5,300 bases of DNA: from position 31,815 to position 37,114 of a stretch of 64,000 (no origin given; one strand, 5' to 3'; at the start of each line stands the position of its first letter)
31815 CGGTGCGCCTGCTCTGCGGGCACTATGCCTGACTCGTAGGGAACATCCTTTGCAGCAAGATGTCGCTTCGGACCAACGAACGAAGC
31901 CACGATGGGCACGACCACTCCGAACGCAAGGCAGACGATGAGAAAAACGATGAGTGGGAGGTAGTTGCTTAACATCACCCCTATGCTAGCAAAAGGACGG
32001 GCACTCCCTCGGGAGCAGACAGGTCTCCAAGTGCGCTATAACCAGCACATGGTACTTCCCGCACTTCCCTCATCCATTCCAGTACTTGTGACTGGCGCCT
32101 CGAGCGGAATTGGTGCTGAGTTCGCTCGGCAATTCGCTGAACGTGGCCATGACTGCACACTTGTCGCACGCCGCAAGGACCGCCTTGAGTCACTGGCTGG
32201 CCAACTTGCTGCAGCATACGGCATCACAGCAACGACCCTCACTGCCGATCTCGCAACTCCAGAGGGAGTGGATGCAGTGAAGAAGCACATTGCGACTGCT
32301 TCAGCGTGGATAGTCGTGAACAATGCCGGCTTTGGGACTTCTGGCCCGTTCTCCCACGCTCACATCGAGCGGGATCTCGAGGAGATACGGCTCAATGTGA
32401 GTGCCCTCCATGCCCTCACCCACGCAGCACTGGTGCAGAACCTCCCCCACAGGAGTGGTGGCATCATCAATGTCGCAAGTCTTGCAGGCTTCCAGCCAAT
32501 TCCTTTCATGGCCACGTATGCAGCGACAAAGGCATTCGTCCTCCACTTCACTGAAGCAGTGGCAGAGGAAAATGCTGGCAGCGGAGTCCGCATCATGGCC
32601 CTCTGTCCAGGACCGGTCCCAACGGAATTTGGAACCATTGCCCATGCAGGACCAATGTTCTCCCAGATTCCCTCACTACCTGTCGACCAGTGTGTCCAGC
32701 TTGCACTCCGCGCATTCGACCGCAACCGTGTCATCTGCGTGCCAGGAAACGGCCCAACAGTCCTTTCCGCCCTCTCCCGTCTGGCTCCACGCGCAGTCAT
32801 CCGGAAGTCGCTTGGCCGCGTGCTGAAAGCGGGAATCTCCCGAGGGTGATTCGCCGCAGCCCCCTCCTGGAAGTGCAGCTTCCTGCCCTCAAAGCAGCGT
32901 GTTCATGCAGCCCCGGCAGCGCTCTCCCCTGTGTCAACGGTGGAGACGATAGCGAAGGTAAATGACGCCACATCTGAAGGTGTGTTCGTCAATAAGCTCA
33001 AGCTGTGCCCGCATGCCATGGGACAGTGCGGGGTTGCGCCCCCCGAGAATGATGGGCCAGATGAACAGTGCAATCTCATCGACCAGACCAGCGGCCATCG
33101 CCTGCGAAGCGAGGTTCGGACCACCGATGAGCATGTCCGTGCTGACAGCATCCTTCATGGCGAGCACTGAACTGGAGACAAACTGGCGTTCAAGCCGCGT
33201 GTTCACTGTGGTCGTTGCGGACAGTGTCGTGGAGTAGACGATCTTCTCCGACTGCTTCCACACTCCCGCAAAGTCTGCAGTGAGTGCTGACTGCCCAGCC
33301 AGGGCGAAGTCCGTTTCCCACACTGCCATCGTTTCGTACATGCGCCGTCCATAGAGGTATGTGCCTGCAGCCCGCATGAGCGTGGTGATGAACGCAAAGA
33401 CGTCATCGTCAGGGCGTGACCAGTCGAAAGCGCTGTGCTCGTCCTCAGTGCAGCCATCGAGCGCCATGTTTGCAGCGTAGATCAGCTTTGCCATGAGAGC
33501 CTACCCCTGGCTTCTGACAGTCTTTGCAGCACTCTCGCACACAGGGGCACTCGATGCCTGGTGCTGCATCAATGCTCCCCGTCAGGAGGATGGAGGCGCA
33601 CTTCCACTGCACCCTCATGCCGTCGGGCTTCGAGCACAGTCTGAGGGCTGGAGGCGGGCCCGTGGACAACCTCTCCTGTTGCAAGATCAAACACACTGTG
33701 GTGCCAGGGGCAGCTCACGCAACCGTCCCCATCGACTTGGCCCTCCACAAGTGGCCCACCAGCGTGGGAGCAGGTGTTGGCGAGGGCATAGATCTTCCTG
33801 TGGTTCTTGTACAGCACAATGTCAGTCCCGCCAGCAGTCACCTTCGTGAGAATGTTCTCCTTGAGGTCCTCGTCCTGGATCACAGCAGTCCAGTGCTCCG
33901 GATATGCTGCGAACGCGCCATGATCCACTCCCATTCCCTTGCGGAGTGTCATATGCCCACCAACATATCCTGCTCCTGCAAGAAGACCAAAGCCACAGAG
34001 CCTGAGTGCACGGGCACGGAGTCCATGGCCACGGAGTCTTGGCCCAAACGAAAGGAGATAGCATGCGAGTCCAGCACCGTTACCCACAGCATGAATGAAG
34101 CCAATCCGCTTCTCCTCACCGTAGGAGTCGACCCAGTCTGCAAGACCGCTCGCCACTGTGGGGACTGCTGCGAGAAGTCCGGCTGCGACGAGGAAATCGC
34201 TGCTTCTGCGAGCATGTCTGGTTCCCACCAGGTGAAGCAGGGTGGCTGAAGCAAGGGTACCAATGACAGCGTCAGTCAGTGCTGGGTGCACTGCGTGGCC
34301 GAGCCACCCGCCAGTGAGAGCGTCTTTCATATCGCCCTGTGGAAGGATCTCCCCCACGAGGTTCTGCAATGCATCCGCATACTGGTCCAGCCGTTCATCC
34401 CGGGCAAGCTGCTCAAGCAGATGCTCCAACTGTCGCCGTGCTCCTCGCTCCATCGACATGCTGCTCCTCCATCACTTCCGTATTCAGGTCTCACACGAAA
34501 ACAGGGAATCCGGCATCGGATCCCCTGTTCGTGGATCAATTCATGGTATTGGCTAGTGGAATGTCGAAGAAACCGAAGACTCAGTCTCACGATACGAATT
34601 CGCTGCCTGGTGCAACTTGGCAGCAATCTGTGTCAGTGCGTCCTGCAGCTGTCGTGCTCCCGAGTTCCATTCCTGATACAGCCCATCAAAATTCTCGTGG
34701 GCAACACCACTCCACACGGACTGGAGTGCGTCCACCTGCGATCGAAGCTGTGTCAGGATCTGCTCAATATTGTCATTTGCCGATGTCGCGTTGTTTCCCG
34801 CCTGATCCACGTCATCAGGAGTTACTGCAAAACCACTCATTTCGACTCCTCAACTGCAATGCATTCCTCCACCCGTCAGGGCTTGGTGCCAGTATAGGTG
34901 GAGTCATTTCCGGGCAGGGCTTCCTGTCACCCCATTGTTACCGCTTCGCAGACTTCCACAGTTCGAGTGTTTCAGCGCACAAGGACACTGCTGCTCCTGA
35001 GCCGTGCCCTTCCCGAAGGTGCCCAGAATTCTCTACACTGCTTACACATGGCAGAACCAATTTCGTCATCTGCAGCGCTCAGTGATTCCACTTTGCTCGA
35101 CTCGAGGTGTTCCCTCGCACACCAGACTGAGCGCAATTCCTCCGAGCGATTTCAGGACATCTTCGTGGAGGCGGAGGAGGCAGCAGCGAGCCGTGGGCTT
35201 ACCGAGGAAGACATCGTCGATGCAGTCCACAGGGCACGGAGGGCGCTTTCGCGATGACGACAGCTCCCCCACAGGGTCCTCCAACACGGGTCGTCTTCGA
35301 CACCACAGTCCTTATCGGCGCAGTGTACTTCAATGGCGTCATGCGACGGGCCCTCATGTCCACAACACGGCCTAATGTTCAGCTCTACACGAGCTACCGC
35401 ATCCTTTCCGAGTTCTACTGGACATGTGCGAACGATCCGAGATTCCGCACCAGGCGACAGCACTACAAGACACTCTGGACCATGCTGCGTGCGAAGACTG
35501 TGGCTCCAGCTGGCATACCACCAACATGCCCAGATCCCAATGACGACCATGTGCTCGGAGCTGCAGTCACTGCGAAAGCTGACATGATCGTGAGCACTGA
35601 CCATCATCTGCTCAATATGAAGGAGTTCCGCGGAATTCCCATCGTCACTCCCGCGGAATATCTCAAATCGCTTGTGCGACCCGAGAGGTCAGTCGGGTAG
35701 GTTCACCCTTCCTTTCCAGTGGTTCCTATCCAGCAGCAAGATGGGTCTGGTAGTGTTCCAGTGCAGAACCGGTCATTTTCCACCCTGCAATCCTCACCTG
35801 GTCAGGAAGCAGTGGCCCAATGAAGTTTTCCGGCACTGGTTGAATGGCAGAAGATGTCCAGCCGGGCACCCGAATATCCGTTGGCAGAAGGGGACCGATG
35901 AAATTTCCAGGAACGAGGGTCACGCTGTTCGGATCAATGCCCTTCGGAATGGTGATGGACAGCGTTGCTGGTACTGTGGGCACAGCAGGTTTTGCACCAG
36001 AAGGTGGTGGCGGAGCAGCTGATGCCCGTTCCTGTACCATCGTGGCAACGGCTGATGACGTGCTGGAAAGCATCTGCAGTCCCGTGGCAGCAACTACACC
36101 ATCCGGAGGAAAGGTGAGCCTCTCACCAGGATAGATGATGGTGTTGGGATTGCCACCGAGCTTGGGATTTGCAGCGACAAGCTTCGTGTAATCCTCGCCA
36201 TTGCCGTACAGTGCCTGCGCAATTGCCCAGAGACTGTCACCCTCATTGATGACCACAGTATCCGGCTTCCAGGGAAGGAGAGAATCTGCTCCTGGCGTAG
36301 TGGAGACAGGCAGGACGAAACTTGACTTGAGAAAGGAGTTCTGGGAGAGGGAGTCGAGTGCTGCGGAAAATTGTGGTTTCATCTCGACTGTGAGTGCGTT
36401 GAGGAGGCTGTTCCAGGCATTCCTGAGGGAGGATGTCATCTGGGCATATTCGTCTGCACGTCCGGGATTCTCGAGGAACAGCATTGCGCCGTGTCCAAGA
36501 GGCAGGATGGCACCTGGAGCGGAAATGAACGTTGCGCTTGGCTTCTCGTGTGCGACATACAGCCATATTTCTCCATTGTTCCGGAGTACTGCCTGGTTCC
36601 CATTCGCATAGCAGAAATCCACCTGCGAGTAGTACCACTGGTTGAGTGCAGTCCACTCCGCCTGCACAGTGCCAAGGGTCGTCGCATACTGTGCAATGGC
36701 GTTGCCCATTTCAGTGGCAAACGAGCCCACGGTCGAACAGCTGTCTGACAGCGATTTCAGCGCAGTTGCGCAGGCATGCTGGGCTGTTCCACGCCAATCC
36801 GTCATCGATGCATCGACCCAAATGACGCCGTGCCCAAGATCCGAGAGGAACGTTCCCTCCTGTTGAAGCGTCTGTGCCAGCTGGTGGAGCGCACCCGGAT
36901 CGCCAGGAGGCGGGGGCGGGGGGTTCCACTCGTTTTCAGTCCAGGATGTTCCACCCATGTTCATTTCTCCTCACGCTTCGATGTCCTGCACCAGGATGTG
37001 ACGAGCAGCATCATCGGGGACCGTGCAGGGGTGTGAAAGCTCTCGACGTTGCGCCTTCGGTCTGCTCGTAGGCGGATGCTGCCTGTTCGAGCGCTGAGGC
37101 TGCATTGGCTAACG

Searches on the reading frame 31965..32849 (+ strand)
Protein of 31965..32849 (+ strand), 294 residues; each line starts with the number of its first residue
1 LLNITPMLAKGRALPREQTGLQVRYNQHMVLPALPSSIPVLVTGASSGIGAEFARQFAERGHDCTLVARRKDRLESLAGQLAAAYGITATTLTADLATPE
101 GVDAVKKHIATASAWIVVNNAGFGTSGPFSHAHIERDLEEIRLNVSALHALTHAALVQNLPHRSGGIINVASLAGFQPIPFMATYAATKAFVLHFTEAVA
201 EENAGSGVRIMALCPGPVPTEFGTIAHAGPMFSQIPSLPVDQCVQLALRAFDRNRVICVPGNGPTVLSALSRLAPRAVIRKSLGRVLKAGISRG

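Call 13: search_protein_families(library=pfam, max_evalue=0.001, proteins=[window:31965-32849:+])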
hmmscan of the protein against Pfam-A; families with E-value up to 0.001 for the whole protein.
window:31965-32849:+ (294 aa): 5 families
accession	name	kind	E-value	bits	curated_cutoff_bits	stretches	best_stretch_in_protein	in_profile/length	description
PF00106.31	adh_short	-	9.6e-42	143.1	26.6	1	40-222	3-186/195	short chain dehydrogenase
PF13561.12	adh_short_C2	-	8e-26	91.5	27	1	44-223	1-181/236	Enoyl-(Acyl carrier protein) reductase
PF08659.16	KR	-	6.8e-08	33.1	22.6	1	40-208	3-168/180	KR domain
PF01370.27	Epimerase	-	2.1e-06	27.8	20.9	1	40-209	1-165/240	NAD dependent epimerase/dehydratase family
PF13460.12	NAD_binding_10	-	0.0004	20.7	27.2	1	44-114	1-63/184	NAD(P)H-binding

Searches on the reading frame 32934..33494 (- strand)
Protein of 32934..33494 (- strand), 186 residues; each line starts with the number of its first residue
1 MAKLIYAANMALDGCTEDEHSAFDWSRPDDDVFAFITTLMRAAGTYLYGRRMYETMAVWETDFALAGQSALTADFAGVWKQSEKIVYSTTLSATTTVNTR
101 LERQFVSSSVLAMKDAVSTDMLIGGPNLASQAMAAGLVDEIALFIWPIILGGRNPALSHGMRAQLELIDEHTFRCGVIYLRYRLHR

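Call 13: search_protein_families(library=pfam, max_evalue=0.001, proteins=[window:32934-33494:-])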
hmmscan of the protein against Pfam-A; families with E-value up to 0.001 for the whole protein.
window:32934-33494:- (186 aa): 1 family
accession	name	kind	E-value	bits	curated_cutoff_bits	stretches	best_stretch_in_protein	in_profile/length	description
PF01872.23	RibD_C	-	9.9e-14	52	24.1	1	3-176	2-192/197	RibD C-terminal domain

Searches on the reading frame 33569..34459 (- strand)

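Call 13: search_protein_families(library=pfam, max_evalue=0.001, proteins=[window:33569-34459:-])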
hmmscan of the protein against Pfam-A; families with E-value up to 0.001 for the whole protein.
window:33569-34459:- (296 aa): 4 families
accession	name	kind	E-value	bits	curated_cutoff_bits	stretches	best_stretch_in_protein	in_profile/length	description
PF00355.32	Rieske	-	5e-21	74.9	20.3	1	189-272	1-83/88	Rieske [2Fe-2S] domain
PF13806.12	Rieske_2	-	3.7e-10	40.1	27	1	189-288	1-104/104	Rieske-like [2Fe-2S] domain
PF22543.2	Rieske_4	-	5.8e-09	36.7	28.4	1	194-265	4-78/119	Soluble Rieske-type ferredoxin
PF09990.14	DUF2231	-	4.4e-07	30.5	26.4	1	54-179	1-138/139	Predicted membrane protein (DUF2231)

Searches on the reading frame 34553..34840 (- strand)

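Call 13: search_protein_families(library=pfam, max_evalue=0.001, proteins=[window:34553-34840:-])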
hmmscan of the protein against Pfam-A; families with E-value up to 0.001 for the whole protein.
window:34553-34840:- (95 aa): 3 families
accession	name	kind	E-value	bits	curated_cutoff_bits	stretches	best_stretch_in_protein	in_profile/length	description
PF06013.18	WXG100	-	2.1e-23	82.8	27.3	1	4-88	2-86/86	Proteins of 100 residues with WXG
PF25547.1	WXG100_2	-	6.9e-05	23.3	27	1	9-88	29-110/150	WXG100 like domain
PF10824.14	T7SS_ESX_EspC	-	0.00012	22.9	23.5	1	6-90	7-94/100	Excreted virulence factor EspC, type VII ESX diderm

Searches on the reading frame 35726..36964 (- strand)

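Call 13: search_protein_families(library=pfam, max_evalue=0.001, proteins=[window:35726-36964:-])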
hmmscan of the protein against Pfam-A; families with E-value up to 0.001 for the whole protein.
window:35726-36964:- (412 aa): 1 family
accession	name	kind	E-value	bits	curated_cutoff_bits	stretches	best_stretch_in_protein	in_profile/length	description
PF01476.26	LysM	-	3.3e-06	27.4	20.9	1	238-286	2-43/43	LysM domain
